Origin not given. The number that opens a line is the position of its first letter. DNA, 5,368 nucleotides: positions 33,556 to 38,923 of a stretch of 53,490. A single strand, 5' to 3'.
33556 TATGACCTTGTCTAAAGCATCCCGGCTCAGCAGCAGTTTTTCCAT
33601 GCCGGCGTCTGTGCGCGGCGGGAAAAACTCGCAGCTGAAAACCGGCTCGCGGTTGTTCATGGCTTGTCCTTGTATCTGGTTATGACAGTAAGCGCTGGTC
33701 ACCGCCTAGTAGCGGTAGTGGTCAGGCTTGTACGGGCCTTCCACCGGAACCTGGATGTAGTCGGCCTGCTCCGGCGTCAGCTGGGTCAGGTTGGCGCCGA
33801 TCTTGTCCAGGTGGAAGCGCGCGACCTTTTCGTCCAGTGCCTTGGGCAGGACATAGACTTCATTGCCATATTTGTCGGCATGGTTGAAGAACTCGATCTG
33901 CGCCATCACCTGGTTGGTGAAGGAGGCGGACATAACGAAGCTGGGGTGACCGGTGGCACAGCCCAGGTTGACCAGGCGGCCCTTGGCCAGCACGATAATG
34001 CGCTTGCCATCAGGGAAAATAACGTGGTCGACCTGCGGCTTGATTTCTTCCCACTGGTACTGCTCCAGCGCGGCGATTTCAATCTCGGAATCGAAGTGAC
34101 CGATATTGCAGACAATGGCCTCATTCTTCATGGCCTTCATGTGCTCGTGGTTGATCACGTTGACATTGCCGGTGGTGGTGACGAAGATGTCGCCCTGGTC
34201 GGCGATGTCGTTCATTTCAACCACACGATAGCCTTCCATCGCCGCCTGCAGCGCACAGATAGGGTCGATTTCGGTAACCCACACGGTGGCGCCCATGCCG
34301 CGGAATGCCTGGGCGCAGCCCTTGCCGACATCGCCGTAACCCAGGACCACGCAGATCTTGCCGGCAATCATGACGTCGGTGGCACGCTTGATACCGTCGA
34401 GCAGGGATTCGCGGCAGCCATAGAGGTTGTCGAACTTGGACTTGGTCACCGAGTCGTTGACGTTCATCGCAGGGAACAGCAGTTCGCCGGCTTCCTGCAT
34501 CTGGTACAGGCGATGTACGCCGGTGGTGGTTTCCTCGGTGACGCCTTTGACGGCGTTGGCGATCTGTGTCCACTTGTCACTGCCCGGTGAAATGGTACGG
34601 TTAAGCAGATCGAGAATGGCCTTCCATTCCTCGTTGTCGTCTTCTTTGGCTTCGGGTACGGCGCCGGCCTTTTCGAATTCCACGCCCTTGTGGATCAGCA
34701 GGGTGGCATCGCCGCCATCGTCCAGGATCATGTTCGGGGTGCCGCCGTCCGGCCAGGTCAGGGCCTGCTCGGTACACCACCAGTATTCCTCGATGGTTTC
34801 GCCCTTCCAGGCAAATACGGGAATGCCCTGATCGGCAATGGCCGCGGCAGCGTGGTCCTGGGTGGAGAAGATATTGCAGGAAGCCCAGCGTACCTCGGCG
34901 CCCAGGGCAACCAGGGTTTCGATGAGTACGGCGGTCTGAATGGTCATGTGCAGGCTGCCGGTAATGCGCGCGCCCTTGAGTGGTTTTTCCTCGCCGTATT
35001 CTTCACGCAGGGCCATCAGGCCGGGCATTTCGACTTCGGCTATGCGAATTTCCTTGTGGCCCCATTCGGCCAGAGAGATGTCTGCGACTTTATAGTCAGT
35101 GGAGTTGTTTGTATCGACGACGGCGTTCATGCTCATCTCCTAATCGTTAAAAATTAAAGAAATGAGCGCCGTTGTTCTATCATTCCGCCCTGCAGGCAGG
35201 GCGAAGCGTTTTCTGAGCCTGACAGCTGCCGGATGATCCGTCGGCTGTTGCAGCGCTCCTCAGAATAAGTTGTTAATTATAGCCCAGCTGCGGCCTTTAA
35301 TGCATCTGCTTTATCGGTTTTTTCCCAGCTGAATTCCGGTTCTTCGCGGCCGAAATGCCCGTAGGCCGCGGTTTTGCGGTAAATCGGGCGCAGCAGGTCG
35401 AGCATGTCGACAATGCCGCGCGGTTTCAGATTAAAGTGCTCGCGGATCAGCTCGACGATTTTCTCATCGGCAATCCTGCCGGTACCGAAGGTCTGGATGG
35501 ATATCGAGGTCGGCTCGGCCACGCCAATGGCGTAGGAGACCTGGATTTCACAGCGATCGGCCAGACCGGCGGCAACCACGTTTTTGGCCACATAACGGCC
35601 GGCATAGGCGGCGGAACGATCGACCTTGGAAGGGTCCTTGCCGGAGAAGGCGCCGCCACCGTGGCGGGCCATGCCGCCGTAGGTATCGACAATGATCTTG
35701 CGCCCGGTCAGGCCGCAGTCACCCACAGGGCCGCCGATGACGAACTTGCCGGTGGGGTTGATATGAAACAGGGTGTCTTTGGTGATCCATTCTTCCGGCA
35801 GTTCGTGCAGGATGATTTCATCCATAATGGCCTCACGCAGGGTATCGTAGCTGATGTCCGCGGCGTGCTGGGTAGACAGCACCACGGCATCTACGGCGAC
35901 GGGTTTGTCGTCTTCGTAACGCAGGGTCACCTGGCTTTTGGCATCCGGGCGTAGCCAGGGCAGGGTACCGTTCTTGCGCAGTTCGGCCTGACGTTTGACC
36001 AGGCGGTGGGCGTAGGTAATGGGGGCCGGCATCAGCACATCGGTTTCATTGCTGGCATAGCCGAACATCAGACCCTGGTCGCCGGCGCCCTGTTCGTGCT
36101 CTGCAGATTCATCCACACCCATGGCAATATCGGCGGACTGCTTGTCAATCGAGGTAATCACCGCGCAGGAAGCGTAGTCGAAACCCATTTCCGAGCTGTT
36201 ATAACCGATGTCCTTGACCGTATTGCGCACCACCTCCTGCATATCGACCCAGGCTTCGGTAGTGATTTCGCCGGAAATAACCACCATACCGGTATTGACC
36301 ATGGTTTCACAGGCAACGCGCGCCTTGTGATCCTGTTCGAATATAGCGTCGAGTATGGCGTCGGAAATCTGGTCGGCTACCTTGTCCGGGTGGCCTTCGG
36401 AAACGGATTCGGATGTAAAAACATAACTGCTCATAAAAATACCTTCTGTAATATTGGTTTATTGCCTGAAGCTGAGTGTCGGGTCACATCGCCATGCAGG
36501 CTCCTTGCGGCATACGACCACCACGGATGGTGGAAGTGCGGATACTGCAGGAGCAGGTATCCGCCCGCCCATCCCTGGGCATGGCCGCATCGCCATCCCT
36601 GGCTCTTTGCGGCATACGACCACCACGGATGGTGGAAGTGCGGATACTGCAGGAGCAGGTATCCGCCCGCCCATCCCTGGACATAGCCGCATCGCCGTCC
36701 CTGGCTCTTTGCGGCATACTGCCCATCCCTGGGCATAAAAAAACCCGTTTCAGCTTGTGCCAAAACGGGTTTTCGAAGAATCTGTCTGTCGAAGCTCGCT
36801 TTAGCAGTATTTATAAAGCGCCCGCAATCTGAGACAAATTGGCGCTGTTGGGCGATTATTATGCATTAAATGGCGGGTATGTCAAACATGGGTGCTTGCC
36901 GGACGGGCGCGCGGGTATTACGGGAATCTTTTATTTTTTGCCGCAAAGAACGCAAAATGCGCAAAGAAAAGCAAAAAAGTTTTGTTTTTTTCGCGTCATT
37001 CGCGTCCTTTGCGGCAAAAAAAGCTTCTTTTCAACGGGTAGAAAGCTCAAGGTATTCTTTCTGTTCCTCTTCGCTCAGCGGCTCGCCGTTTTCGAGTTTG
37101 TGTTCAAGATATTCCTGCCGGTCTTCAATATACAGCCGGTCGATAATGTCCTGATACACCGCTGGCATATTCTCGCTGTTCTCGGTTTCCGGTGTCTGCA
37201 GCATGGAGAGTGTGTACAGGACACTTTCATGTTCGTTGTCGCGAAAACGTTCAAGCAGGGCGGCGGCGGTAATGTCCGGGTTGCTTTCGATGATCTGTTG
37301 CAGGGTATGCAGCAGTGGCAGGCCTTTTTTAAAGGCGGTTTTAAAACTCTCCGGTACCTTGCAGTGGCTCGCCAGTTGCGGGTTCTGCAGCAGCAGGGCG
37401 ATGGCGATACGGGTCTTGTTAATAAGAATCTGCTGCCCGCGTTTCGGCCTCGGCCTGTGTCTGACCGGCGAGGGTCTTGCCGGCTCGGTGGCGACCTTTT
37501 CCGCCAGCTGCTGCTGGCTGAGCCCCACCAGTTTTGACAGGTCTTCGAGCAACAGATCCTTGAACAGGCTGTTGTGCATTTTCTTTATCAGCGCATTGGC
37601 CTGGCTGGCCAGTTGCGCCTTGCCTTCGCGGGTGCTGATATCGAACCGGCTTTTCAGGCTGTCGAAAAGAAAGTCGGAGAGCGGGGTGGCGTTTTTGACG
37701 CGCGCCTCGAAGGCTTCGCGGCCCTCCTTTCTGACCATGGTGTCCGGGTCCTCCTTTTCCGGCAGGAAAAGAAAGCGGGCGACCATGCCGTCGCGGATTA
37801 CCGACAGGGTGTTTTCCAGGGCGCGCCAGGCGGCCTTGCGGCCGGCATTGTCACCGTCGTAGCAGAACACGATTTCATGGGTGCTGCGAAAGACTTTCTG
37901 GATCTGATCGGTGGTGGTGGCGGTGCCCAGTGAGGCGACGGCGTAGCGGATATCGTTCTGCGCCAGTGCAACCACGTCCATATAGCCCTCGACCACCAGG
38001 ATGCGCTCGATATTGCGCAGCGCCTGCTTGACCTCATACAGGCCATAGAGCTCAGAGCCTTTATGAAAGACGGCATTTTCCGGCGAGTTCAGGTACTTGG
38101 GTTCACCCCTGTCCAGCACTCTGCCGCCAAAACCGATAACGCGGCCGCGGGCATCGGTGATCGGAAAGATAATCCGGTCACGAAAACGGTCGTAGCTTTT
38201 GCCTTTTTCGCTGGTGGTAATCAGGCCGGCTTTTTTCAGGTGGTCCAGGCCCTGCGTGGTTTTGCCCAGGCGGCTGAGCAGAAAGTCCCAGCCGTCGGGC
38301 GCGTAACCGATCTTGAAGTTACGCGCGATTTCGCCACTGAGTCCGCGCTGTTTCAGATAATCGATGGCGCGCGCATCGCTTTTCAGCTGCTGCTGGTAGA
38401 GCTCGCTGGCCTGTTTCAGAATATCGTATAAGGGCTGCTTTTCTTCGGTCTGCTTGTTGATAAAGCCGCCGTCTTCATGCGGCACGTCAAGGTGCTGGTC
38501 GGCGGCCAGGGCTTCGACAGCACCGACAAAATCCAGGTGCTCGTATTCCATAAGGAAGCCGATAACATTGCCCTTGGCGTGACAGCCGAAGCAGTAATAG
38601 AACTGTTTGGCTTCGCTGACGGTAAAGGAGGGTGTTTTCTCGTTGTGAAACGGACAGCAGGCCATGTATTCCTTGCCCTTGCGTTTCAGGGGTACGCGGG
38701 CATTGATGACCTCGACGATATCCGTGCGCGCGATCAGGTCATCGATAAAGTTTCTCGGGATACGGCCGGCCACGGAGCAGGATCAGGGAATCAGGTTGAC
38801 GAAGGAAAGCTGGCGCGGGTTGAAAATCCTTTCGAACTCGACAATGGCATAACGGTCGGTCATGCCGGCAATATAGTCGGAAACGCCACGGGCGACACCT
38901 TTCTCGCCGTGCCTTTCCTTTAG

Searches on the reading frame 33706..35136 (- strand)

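Call 81: search_protein_families(library=pfam, proteins=[window:33706-35136:-], max_evalue=0.00001)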
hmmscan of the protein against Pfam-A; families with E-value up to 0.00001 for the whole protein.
window:33706-35136:- (476 aa): 3 families
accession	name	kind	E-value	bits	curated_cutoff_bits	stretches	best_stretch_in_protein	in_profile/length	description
PF05221.23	AdoHcyase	-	4.2e-156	519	25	1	14-475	1-299/299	S-adenosyl-L-homocysteine hydrolase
PF00670.27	AdoHcyase_NAD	-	1.5e-82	276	27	1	237-396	1-162/162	S-adenosyl-L-homocysteine hydrolase, NAD binding domain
PF02826.25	2-Hacid_dh_C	-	7.8e-09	35.6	25.1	1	256-346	33-127/178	D-isomer specific 2-hydroxyacid dehydrogenase, NAD binding domain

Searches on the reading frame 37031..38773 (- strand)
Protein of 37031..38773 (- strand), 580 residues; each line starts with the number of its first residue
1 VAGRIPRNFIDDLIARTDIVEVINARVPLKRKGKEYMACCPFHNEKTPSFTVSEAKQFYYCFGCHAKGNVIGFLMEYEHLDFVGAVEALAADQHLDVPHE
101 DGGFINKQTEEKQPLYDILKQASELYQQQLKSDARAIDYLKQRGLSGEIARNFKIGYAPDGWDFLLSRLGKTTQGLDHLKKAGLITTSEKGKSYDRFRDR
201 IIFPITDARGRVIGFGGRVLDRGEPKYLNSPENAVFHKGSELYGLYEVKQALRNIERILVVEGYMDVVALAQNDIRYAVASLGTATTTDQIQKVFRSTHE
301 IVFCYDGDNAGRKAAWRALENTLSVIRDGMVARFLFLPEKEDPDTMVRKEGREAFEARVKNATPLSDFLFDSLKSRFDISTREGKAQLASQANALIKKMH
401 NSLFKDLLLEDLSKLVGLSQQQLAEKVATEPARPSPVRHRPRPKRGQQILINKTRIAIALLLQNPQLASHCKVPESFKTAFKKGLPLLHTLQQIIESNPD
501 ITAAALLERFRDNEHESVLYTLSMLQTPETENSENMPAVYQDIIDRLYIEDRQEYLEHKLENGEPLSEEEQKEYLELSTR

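Call 81: search_protein_families(library=pfam, proteins=[window:37031-38773:-], max_evalue=0.00001)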
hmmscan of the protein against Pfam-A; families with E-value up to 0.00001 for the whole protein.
window:37031-38773:- (580 aa): 8 families
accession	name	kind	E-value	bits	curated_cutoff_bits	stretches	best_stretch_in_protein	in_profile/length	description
PF08275.17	DNAG_N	-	8.7e-43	145.9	26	1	126-248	2-127/128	DNA primase catalytic core, N-terminal domain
PF01807.25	Zn_ribbon_DnaG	-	2.8e-39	133.3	24.9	1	6-100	2-96/98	CHC2 zinc finger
PF08278.16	DnaG_DnaB_bind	-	5.7e-19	69.1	29.1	1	455-577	2-124/124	DNA primase DnaG DnaB-binding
PF13155.12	Toprim_2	-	2.6e-17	63.4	22.1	1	260-345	2-86/88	Toprim-like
PF13662.12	Toprim_4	-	2.8e-16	59.9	25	1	257-322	2-73/85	Toprim domain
PF01751.28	Toprim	-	4.8e-13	49.5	23.1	1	258-324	2-82/96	Toprim domain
PF10410.14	DnaB_bind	-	2.2e-11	44.3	20.6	1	366-421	1-56/56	DnaB-helicase binding domain of primase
PF13362.12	Toprim_3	-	1.9e-08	35.1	27.2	1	258-353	2-95/95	Toprim domain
